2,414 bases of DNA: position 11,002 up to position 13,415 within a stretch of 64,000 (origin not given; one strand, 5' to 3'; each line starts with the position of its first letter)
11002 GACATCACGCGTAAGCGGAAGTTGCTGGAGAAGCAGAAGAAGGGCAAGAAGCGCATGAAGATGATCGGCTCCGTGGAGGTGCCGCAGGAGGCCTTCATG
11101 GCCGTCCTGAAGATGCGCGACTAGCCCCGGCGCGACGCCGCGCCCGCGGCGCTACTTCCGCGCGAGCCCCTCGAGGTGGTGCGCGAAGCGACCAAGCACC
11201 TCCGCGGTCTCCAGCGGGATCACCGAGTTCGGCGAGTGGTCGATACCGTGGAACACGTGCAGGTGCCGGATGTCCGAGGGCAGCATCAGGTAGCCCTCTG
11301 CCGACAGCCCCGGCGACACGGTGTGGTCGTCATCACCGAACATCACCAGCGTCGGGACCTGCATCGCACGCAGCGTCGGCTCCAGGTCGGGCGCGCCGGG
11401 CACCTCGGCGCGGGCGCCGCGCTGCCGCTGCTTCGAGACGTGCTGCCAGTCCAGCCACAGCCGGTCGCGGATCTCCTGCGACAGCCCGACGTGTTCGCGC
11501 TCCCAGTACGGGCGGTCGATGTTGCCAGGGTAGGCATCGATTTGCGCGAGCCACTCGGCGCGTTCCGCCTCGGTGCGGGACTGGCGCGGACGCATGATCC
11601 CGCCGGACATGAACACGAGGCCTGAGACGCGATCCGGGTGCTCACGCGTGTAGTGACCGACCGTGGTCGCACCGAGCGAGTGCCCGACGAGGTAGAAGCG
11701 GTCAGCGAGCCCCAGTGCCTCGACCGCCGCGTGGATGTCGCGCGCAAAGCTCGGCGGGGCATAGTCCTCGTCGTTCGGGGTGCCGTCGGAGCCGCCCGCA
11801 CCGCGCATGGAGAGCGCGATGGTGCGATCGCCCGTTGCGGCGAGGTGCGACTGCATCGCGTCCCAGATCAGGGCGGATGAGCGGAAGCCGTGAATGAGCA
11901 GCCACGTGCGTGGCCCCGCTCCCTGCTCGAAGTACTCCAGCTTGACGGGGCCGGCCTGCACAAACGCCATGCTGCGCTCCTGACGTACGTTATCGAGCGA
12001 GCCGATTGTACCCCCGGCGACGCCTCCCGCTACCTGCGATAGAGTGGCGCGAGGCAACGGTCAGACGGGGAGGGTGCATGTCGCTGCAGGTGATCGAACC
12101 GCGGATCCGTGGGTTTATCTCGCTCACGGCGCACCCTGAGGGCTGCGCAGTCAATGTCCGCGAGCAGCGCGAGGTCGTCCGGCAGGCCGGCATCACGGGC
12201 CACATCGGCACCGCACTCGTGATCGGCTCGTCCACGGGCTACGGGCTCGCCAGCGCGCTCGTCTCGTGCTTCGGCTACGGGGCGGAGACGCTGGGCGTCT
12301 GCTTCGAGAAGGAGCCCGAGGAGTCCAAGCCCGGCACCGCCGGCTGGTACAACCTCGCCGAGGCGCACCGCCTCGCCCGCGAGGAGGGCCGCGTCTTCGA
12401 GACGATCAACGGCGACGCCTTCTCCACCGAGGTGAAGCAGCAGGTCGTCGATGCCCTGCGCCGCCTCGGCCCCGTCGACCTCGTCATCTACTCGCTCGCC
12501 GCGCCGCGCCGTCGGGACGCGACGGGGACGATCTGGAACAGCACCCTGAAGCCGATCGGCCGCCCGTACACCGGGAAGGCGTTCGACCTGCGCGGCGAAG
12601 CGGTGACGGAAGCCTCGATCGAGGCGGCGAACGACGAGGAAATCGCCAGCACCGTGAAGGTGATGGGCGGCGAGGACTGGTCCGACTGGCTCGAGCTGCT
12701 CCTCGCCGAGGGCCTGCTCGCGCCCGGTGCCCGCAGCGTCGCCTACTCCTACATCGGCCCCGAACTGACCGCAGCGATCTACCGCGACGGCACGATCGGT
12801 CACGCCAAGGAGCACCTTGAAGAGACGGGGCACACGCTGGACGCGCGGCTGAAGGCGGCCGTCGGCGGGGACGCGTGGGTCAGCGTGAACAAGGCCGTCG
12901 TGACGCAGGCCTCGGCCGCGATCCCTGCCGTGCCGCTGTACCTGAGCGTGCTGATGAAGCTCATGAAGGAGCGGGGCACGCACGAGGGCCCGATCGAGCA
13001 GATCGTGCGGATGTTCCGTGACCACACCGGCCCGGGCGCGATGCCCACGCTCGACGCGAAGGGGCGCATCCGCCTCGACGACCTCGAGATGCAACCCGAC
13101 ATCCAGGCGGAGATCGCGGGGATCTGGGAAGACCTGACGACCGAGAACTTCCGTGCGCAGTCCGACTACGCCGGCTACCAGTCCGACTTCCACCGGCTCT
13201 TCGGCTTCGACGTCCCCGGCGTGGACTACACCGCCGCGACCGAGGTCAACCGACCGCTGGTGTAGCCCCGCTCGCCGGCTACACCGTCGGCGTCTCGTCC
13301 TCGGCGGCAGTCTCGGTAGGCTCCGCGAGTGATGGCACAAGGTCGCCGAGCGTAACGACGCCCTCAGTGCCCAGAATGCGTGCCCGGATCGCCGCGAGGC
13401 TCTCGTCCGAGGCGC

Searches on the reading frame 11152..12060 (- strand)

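Call 25: search_protein_families(library=pfam, proteins=[window:11152-12060:-], max_evalue=0.00001)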
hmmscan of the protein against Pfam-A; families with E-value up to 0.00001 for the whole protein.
window:11152-12060:- (302 aa): 3 families
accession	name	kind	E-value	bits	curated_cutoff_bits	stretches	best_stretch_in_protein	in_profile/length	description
PF00561.26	Abhydrolase_1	-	2.5e-26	93.3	25.8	1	54-251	4-216/245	alpha/beta hydrolase fold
PF12146.15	Hydrolase_4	-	2.4e-17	63.5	27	1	54-276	8-233/239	Serine aminopeptidase, S33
PF12697.13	Abhydrolase_6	-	2.3e-16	61.6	26.3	1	54-278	2-207/217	Alpha/beta hydrolase family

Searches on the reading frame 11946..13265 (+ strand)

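Call 25: search_protein_families(library=pfam, proteins=[window:11946-13265:+], max_evalue=0.00001)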
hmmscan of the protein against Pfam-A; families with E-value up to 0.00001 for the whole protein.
window:11946-13265:+ (439 aa): 3 families
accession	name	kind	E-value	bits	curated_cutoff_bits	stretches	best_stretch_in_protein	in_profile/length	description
PF12241.14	Enoyl_reductase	-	5.7e-98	327.4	22.1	1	128-359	1-233/236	Trans-2-enoyl-CoA reductase catalytic region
PF12242.14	Eno-Rase_NADH_b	-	2.1e-27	95.1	23.4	1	49-126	1-79/79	NAD(P)H binding domain of trans-2-enoyl-CoA reductase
PF07055.18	Eno-Rase_FAD_bd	-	4.6e-26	91.4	25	1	369-430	1-62/64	Enoyl reductase FAD binding domain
